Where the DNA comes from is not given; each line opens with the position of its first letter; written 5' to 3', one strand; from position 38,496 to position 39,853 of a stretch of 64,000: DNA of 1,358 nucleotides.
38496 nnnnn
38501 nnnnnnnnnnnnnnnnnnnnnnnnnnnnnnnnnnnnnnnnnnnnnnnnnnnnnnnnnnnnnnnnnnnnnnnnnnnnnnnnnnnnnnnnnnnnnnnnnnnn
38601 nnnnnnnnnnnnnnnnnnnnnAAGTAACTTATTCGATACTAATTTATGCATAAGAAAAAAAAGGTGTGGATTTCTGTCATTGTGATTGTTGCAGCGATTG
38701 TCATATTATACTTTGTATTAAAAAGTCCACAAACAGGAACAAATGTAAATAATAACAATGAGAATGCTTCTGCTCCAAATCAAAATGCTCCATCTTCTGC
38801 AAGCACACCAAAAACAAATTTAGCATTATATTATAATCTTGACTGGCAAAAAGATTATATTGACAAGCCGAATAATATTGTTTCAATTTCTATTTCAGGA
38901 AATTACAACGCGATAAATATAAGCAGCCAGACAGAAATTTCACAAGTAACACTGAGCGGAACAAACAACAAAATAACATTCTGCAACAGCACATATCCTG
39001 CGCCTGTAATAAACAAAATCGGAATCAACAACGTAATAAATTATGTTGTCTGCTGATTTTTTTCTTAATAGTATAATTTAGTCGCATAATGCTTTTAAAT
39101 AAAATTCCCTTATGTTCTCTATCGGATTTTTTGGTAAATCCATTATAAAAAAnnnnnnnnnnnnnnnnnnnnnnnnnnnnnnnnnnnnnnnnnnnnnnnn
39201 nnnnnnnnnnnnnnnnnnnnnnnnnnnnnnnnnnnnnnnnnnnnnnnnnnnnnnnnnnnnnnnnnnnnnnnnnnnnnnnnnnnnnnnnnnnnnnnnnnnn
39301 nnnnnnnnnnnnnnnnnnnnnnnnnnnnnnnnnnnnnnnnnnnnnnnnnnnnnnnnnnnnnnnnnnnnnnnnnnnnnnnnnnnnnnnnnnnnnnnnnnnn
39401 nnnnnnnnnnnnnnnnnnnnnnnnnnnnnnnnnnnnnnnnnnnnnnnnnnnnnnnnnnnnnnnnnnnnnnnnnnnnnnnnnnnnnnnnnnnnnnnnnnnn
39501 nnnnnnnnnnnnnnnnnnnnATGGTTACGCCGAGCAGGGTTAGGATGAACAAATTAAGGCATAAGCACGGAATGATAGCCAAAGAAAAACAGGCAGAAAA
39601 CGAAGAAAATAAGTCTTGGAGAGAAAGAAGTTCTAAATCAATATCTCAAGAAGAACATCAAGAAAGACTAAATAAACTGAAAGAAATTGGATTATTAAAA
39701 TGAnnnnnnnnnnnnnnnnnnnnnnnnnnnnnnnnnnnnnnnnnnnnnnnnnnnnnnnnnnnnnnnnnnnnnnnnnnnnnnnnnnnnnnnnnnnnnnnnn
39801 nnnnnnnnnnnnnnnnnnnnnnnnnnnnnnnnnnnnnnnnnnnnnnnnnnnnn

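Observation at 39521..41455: Convergent putative restriction-modification pair with a coupled small charged protein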

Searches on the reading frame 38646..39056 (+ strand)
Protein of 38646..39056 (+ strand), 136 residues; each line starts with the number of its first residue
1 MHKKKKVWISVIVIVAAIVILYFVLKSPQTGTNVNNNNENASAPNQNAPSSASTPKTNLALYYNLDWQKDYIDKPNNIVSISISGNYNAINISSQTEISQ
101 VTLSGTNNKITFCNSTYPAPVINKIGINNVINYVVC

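Call 3: search_protein_families(library=pfam, proteins=[window:38646-39056:+], max_evalue=0.1)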
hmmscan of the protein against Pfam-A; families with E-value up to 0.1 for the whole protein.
window:38646-39056:+ (136 aa): 3 families
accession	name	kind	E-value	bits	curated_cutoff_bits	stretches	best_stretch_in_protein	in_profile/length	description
PF11259.13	DUF3060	-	0.00048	20.2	23.1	1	80-126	16-56/58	Protein of unknown function (DUF3060)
PF25184.1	YxzE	-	0.08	14.4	40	0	9-45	5-35/65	YxzE-like putative bacteriocin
PF23188.1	THU_Piezo1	-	0.087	13.4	27.2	0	3-44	42-84/121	Piezo1-like, transmembrane helical unit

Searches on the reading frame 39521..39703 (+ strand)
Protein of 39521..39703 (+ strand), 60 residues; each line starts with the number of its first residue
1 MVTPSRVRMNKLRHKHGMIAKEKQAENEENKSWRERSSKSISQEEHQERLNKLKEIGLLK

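Call 3: search_protein_families(library=pfam, proteins=[window:39521-39703:+], max_evalue=0.1)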
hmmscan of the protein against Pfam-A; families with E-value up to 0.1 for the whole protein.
window:39521-39703:+ (60 aa): 3 families
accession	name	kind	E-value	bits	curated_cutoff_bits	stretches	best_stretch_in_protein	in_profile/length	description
PF16799.10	VGPC1_C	-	0.0076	16.7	28.9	0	44-59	28-44/48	C-terminal membrane-localisation domain of ion-channel, VCN1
PF06847.16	Arc_PepC_II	-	0.02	15.9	29.9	1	1-59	6-64/93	Archaeal Peptidase A24 C-terminus Type II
PF17675.6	APG6_N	-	0.094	13.6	45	0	20-54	88-122/132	Apg6 coiled-coil region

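Call 4: search_protein_families(library=ncbifam, proteins=[window:39521-39703:+], max_evalue=0.1)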
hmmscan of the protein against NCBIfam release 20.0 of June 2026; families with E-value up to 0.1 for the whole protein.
window:39521-39703:+ (60 aa): 0 families

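Call 39: find_homologous_proteins(query=window:39521-39700:+, max_evalue=0.01)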
Query window:39521-39700:+ (60 aa): 5 proteins with E <= 0.01 among 5 candidates.
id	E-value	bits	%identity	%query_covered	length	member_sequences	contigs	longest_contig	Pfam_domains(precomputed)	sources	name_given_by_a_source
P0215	2.5e-29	117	100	100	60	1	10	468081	-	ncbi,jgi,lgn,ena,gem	ncbi:MAG: hypothetical protein ABSG05_00685 [Candidatus Pacearchaeota archaeon]|jgi:hypothetical pro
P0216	2.0e-21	92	94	87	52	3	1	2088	-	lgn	-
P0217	1.2e-18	83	70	100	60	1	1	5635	-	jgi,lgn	jgi:hypothetical protein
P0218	3.6e-18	82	72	100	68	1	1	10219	-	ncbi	-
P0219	4.6e-17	78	73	100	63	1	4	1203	-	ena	-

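Call 48: predict_structure(alignment_id=A3)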
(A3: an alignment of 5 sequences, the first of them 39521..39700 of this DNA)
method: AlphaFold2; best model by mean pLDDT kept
length: 60 residues; sequences in the alignment: 5
mean_pLDDT: 86.9   pTM: 0.38
mean pLDDT of the five models: 86.9, 86.6, 82.2, 80.6, 80.0
residues with pLDDT >= 90: 27; 70-90: 30; 50-70: 3; < 50: 0
segments of 3 or more residues with pLDDT < 50: none
pLDDT, mean of each block of 10 residues (from residue 1): 86 91 89 76 89 92
secondary structure, 60 per line:
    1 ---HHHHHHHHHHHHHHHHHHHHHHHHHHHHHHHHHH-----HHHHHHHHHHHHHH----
elements in order: H4-37 H43-56

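Call 56: search_protein_families(library=padloc, proteins=[window:39521-39703:+], max_evalue=0.01)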
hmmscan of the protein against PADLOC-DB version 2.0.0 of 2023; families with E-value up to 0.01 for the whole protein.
window:39521-39703:+ (60 aa): 0 families

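Call 64: search_protein_families(library=phrogs, proteins=[window:39521-39703:+], max_evalue=0.01)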
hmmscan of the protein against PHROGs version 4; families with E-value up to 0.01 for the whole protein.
window:39521-39703:+ (60 aa): 0 families
